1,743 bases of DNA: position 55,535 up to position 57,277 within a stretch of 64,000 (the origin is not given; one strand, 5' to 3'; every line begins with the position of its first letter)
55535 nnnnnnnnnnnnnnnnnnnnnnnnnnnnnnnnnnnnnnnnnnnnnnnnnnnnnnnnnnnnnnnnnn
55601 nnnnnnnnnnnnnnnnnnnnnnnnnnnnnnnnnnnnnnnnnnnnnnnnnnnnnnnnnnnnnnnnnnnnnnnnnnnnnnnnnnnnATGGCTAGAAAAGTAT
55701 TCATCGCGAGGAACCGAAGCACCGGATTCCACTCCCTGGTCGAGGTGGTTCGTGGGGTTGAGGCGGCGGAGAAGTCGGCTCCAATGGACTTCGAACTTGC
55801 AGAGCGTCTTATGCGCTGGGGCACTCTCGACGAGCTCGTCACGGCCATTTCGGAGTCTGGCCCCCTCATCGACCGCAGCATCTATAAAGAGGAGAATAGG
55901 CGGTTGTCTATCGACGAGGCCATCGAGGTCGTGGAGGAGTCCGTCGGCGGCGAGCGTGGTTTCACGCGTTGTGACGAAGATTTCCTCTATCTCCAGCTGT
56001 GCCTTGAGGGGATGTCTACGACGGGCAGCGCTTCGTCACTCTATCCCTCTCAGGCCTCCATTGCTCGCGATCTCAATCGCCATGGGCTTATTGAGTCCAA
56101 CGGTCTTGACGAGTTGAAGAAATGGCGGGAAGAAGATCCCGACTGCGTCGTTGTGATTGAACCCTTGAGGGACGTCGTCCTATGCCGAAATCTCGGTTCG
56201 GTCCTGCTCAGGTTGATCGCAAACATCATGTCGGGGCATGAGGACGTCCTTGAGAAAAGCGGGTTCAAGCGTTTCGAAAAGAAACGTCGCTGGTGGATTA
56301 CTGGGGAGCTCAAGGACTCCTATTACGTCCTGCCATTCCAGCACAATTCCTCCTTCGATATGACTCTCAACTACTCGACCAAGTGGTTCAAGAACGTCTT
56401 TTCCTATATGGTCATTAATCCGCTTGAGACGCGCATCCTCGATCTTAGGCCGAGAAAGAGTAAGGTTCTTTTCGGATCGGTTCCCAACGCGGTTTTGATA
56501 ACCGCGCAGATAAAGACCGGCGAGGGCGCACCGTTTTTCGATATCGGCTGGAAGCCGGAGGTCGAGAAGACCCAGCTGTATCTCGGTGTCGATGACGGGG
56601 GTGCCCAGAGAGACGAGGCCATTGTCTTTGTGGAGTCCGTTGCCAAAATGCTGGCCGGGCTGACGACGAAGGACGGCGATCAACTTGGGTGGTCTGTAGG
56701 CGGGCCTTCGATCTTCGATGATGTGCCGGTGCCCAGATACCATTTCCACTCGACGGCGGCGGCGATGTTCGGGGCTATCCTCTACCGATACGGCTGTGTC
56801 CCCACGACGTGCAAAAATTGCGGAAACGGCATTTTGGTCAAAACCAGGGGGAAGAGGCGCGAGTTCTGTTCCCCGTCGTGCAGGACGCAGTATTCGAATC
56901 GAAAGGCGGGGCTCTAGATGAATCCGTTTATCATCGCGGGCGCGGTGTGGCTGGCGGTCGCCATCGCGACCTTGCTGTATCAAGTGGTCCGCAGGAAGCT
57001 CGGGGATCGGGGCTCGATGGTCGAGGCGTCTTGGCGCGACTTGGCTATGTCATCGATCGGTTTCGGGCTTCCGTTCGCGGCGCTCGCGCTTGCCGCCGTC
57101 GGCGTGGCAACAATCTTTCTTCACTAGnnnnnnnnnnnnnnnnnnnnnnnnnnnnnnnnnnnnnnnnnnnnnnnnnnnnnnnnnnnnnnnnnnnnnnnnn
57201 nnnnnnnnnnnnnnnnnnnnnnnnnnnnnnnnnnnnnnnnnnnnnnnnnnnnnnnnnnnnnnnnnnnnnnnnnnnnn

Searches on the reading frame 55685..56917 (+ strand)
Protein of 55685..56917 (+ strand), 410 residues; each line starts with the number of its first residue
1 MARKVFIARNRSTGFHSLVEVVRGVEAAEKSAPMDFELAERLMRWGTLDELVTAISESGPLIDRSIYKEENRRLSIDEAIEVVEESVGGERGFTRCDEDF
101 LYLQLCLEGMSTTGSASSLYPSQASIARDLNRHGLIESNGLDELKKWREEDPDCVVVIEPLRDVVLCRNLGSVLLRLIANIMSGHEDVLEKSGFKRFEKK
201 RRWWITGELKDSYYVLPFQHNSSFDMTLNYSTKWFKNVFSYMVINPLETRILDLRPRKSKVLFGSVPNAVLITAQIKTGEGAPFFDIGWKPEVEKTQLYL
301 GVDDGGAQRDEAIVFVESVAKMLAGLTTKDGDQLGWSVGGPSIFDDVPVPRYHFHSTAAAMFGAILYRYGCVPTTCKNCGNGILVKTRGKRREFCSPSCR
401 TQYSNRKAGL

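Call 9: search_protein_families(library=pfam, proteins=[window:55685-56917:+], max_evalue=0.01)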
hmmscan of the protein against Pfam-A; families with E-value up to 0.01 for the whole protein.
window:55685-56917:+ (410 aa): 2 families
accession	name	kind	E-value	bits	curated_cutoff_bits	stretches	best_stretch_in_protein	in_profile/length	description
PF06467.20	zf-FCS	-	0.00014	22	22.4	1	371-403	2-39/39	MYM-type Zinc finger with FCS sequence motif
PF24273.1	TRASH_HVO_1752_C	-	0.0047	17.5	27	0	375-406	3-39/47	HVO_1752, C-terminal TRASH domain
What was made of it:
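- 55685..56917 (+): 410-aa conserved backbone protein of unknown function, with a C-terminal CxxC...CxxxC zinc finger. It always lies upstream of int. Sub-threshold zf-FCS and TRASH hits (call 9).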

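Call 18: search_protein_families(library=padloc, proteins=[window:55685-56917:+], max_evalue=0.01)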
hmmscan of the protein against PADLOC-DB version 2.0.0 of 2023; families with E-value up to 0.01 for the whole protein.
window:55685-56917:+ (410 aa): 0 families

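Call 19: search_protein_families(library=ncbifam, proteins=[window:55685-56917:+], max_evalue=0.01)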
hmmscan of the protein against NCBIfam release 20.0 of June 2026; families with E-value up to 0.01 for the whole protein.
window:55685-56917:+ (410 aa): 0 families

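Call 50: search_protein_families(library=phrogs, proteins=[window:55685-56917:+], max_evalue=0.01)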
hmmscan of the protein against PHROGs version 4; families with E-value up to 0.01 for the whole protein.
window:55685-56917:+ (410 aa): 3 families
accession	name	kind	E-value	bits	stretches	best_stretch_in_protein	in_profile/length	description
phrog_2308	-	unknown function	7.2e-05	23.9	1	373-406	55-88/138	-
phrog_20494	-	unknown function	0.00024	22.4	1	375-407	7-37/115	-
phrog_1271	-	DNA, RNA and nucleotide metabolism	0.0032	17.9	1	372-405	176-206/361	HNH endonuclease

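Call 60: find_homologous_proteins(query=window:55685-56917:+, max_evalue=0.001)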
Query window:55685-56917:+ (410 aa): 162 proteins with E <= 0.001 among 8000 candidates; the best 120 are listed.
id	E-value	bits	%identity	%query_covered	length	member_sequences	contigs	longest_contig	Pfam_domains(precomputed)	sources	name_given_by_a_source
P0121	2.6e-274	927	98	100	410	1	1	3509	-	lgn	-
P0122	6.9e-274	926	98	100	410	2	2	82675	-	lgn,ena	-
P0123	3.4e-273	924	98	100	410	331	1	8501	-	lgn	-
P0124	4.7e-273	923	98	100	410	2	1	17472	-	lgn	-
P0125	6.5e-273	923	98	100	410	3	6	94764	-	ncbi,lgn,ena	-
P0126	6.5e-273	923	98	100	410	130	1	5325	-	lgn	-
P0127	1.2e-272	922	98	100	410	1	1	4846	-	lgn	-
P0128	1.2e-271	919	98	100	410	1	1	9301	-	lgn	-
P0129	1.6e-271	918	97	100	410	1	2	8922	-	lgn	-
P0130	2.2e-271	918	97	100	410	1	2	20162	-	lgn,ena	-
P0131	7.4e-270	913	97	100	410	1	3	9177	-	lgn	-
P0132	1.4e-269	912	97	100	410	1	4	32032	-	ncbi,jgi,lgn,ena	-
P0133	1.1e-264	896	95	100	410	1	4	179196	-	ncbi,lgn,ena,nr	ncbi:MAG: hypothetical protein MR668_01500 [Collinsella sp.]|nr:hypothetical protein [Collinsella sp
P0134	5.6e-259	877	92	100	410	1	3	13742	-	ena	-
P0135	5.1e-258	874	92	100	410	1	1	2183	-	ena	-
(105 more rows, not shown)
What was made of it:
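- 55685..56917 (+): 162 homologues; the 120 listed are all at least 70% identical (call 60).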

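Call 68: predict_structure(alignment_id=A2)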
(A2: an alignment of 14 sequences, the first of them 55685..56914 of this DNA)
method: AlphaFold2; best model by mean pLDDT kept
length: 410 residues; sequences in the alignment: 14
mean_pLDDT: 36.0   pTM: 0.26
mean pLDDT of the five models: 36.0, 35.8, 35.6, 34.4, 32.9
residues with pLDDT >= 90: 0; 70-90: 5; 50-70: 52; < 50: 353
segments of 3 or more residues with pLDDT < 50: 1-18, 24-72, 85-139, 158-312, 325-331, 340-352, 356-374, 380-410
pLDDT, mean of each block of 10 residues (from residue 1): 42 43 44 31 27 25 28 58 45 32 27 25 33 34 67 58 25 31 33 28 24 20 22 27 25 25 23 25 26 35 40 51 48 48 38 49 44 50 45 45 33
secondary structure, 60 per line:
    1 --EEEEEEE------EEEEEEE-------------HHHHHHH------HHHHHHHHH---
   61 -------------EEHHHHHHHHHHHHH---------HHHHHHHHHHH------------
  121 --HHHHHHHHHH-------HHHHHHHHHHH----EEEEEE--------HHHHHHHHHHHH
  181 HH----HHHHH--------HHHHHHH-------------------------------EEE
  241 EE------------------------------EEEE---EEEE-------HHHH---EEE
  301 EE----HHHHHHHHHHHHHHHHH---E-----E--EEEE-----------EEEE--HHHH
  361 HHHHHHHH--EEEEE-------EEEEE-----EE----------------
elements in order: E3-9 E16-22 H36-42 H49-57 H76-88 H98-108 H123-132 H140-150 E155-160 H169-182 H187-191 H200-206 E238-242 E273-276 E280-283 H291-294 E298-302 H307-323 E336-339 E351-354 H357-368 E371-375 E383-387

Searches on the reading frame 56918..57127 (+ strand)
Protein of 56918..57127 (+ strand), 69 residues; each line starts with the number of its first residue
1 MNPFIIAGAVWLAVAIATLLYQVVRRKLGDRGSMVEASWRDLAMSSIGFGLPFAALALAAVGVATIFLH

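Call 9: search_protein_families(library=pfam, proteins=[window:56918-57127:+], max_evalue=0.01)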
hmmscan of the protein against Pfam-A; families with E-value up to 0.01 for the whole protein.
window:56918-57127:+ (69 aa): 0 families

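Call 50: search_protein_families(library=phrogs, proteins=[window:56918-57127:+], max_evalue=0.01)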
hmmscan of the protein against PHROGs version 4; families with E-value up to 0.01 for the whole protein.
window:56918-57127:+ (69 aa): 0 families
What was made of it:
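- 56918..57127 (+): 69-aa protein read as having two transmembrane helices. It is not an excisionase. No family hits (calls 9, 50).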
